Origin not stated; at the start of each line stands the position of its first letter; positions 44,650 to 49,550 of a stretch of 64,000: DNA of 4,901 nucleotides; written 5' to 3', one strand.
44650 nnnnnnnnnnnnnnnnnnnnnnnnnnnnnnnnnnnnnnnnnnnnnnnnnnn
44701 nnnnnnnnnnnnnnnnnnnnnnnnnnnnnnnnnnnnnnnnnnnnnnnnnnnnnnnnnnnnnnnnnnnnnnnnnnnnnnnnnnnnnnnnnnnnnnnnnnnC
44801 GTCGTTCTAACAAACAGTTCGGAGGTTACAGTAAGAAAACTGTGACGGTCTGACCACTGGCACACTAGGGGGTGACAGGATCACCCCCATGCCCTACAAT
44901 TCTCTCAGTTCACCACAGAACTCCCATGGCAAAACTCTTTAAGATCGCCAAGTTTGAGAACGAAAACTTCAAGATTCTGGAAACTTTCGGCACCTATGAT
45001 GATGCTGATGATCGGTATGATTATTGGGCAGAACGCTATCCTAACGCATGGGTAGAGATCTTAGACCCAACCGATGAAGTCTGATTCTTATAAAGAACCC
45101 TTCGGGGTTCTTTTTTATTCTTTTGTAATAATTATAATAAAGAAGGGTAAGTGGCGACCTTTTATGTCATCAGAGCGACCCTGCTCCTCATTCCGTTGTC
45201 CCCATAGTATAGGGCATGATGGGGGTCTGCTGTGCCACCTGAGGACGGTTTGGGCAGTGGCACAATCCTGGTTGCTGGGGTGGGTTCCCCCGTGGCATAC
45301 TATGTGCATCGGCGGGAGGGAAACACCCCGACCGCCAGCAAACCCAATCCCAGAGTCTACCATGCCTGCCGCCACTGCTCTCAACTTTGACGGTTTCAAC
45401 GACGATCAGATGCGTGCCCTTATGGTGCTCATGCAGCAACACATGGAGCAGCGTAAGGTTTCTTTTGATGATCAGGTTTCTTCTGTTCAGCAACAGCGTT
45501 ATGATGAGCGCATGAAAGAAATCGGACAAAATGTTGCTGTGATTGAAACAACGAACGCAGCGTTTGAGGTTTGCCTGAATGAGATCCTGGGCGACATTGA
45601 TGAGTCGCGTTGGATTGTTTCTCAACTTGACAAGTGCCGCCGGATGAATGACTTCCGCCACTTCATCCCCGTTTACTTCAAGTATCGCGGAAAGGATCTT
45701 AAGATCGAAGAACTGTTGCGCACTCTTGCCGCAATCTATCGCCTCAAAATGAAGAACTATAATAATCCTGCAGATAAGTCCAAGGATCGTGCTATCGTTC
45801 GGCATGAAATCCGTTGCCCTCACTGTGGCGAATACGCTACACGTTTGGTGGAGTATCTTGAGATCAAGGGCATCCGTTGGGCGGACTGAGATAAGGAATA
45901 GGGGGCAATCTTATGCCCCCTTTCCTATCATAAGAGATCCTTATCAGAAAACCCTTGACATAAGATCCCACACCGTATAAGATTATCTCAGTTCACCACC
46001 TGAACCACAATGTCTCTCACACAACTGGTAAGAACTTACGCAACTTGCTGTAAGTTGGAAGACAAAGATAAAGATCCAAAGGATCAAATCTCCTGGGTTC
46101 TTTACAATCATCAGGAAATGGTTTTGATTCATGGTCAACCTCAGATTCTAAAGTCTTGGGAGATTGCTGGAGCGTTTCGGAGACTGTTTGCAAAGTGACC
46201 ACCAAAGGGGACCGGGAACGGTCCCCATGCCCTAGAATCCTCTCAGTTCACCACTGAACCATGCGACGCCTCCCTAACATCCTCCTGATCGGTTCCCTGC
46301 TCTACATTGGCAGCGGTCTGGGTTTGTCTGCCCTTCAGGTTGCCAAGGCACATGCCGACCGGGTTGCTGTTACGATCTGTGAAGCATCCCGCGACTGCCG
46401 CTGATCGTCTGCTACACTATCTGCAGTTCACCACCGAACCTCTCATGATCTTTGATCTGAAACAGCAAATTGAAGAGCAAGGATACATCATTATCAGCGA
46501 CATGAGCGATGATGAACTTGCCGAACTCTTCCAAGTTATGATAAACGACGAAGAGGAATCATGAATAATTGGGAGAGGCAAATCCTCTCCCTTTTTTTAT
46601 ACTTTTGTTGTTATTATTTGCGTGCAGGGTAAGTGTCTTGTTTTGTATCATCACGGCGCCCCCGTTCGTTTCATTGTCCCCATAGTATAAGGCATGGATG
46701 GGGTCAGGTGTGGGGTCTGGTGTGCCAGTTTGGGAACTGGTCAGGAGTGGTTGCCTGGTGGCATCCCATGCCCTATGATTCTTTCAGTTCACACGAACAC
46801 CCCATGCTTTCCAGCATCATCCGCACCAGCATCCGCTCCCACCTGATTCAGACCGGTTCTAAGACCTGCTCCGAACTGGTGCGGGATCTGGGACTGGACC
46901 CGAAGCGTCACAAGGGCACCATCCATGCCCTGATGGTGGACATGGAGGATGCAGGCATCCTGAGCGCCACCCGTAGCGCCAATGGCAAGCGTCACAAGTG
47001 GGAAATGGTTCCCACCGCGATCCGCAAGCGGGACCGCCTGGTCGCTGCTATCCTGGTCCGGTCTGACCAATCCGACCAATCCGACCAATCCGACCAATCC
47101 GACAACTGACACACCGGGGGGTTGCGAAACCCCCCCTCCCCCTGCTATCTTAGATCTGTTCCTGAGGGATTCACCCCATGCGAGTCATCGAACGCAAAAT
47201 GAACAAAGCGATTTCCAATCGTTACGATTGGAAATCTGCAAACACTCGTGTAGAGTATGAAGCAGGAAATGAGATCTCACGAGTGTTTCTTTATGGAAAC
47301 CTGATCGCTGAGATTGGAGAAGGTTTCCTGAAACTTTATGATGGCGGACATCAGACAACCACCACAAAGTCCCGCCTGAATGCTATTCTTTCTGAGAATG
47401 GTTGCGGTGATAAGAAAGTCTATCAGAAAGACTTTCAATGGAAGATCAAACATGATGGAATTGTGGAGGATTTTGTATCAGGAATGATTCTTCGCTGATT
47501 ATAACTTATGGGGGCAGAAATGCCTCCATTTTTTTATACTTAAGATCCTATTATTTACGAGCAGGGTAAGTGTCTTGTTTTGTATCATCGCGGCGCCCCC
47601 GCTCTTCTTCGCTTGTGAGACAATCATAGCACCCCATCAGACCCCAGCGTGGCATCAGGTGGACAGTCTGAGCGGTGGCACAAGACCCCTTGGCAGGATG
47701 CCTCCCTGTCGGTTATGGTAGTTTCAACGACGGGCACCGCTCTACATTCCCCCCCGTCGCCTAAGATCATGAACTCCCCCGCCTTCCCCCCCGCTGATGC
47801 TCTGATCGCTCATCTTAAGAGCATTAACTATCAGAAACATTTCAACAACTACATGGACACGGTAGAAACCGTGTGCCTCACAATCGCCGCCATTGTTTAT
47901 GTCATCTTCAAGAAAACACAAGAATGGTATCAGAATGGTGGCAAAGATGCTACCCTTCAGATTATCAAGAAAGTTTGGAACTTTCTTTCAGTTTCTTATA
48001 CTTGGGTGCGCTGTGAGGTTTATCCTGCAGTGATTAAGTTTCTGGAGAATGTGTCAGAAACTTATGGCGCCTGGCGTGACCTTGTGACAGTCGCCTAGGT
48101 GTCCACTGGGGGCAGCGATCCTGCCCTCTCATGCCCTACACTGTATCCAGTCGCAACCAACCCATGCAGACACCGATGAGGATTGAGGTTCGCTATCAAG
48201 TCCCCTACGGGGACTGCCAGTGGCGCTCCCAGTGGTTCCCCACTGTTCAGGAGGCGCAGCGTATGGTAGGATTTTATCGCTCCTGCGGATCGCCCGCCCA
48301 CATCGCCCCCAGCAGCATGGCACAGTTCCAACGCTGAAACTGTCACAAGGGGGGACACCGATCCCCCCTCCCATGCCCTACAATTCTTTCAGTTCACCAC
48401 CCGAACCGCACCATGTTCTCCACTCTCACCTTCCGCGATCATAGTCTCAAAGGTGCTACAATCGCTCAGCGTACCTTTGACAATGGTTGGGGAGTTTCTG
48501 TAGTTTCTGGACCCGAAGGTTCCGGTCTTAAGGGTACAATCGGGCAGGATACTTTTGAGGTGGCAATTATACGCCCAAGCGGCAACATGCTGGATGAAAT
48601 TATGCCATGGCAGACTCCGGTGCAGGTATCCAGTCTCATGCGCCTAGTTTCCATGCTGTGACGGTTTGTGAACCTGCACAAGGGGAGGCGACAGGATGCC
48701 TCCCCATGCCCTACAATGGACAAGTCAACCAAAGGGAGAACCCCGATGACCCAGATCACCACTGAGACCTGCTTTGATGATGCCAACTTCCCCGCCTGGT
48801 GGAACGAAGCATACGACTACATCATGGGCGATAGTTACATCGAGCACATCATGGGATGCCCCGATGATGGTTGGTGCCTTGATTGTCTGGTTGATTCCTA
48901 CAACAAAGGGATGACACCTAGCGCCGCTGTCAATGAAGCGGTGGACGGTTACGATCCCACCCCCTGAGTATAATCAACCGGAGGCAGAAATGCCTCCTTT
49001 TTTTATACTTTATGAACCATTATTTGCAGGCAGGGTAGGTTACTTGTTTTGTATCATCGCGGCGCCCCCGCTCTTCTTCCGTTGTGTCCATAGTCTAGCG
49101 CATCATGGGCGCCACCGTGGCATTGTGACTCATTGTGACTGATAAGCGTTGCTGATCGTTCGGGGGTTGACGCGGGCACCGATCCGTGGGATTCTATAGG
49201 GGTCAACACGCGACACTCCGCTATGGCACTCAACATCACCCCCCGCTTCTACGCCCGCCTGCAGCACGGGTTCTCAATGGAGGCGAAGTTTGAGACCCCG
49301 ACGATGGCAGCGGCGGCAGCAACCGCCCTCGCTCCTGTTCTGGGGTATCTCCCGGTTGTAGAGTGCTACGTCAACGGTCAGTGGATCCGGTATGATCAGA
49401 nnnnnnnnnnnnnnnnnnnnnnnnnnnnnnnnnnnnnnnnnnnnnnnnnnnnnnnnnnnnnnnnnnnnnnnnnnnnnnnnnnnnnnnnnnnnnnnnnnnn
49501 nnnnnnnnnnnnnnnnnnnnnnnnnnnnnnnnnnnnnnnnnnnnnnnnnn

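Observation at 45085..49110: Four paralogous copies of a roughly 150-nt conserved non-coding element, each immediately downstream of an intrinsic terminator: candidate structured sRNA or regulatory RNA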

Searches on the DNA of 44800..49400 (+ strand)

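Call 5: search_rna_families(source=window, start=44800, end=49400, threshold=evalue, max_evalue=10, show_alignments=3)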
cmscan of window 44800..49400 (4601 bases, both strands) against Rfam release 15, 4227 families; matches with E-value up to 10: 6.
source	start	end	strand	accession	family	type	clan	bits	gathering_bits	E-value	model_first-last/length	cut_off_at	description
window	44998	45127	+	RF02502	Atu_C8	Gene; sRNA;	-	22.2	50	0.5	1-122/122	no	Rhizobiales sRNA Atu_C8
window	47651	47761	-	RF03279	mir-1193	Gene; miRNA;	-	19.8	71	7.9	1-81/81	no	mir-1193 microRNA precursor family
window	49297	49345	+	RF01275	sR22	Gene; snRNA; snoRNA; CD-box;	-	17.9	40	3.7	1-58/58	no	Small nucleolar RNA sR22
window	46472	46598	+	RF00166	PrrB_RsmZ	Gene; sRNA;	CL00106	17.1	44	0.95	1-133/133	no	PrrB/RsmZ RNA family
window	46466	46543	+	RF01123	sR35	Gene; snRNA; snoRNA; CD-box;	-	16.6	60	0.93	1-57/57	no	Small nucleolar RNA sR35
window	46348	46406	+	RF01136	sR28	Gene; snRNA; snoRNA; CD-box;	-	12.4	39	9.1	1-55/55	no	Small nucleolar RNA sR28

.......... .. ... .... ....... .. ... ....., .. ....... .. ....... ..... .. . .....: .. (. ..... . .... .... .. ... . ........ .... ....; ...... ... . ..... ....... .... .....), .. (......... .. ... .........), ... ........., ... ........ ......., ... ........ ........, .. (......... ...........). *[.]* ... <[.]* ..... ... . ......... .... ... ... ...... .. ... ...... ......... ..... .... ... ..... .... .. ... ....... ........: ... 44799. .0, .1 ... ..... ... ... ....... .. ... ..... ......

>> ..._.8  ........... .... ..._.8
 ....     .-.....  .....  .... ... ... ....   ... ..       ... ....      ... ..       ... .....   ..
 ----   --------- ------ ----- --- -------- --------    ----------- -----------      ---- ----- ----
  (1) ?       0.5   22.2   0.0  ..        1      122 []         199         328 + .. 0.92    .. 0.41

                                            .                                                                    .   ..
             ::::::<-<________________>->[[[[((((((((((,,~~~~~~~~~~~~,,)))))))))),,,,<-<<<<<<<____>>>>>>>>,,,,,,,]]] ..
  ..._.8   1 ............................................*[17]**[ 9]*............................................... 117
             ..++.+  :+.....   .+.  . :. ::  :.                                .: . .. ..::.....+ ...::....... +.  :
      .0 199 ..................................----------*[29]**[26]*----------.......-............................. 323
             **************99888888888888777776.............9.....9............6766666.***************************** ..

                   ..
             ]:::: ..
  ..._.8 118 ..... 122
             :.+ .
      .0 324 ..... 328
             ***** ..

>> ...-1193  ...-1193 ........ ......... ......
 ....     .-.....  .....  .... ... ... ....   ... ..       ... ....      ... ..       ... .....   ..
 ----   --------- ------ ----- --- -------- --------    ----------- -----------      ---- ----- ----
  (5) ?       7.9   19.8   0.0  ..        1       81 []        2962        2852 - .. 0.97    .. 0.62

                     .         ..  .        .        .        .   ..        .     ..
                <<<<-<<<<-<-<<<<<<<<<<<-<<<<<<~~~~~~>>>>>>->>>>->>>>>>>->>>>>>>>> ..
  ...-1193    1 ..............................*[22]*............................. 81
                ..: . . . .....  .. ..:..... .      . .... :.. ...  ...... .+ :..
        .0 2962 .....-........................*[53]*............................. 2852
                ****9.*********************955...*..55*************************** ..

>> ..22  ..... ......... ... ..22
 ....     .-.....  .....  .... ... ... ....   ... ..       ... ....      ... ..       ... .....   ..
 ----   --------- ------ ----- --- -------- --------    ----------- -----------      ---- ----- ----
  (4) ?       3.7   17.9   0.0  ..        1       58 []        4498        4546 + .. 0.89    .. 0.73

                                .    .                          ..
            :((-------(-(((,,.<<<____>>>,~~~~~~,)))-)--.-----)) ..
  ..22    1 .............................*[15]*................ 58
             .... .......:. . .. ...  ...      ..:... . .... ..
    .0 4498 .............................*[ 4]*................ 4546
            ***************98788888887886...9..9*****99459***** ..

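Call 6: search_dna_similar(query=window:44800-49400:+, collection=phages, mode=near, max_rows=20)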
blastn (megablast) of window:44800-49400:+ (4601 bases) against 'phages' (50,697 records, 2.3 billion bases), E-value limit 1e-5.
No match.

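Call 41: search_dna_similar(query=window:47525-47640:+, collection=phages, mode=distant, max_evalue=1, max_rows=30)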
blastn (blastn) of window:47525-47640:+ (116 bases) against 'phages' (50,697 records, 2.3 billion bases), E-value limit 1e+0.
No match.

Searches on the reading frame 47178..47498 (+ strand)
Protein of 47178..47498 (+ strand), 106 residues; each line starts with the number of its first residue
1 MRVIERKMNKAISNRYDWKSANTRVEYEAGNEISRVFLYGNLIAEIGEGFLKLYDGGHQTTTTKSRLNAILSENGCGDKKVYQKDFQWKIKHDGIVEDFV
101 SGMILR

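Call 67: search_protein_families(library=pfam, proteins=[window:47178-47498:+], max_evalue=0.01)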
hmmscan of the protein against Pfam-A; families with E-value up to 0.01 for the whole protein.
window:47178-47498:+ (106 aa): 1 family
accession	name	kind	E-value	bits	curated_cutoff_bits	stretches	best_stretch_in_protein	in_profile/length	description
PF23790.1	Kyano_Gp96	-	9.5e-38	129.1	27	1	1-105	1-109/110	Kyanoviridae Gp96 protein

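Call 79: search_protein_families(library=phrogs, proteins=[window:47178-47498:+], max_evalue=0.001)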
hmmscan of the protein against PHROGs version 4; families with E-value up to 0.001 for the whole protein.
window:47178-47498:+ (106 aa): 2 families
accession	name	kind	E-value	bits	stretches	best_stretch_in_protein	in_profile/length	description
phrog_554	-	unknown function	2e-34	119.1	1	1-105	1-108/109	-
phrog_16548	-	unknown function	5.3e-05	24.2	1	26-90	36-98/119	-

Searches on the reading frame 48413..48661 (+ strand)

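Call 67: search_protein_families(library=pfam, proteins=[window:48413-48661:+], max_evalue=0.01)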
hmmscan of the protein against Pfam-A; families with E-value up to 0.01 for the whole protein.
window:48413-48661:+ (82 aa): 0 families

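Call 79: search_protein_families(library=phrogs, proteins=[window:48413-48661:+], max_evalue=0.001)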
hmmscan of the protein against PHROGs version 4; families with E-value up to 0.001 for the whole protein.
window:48413-48661:+ (82 aa): 1 family
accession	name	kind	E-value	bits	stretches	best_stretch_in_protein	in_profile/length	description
phrog_4074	-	unknown function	0.00019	22.4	1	15-73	21-80/90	-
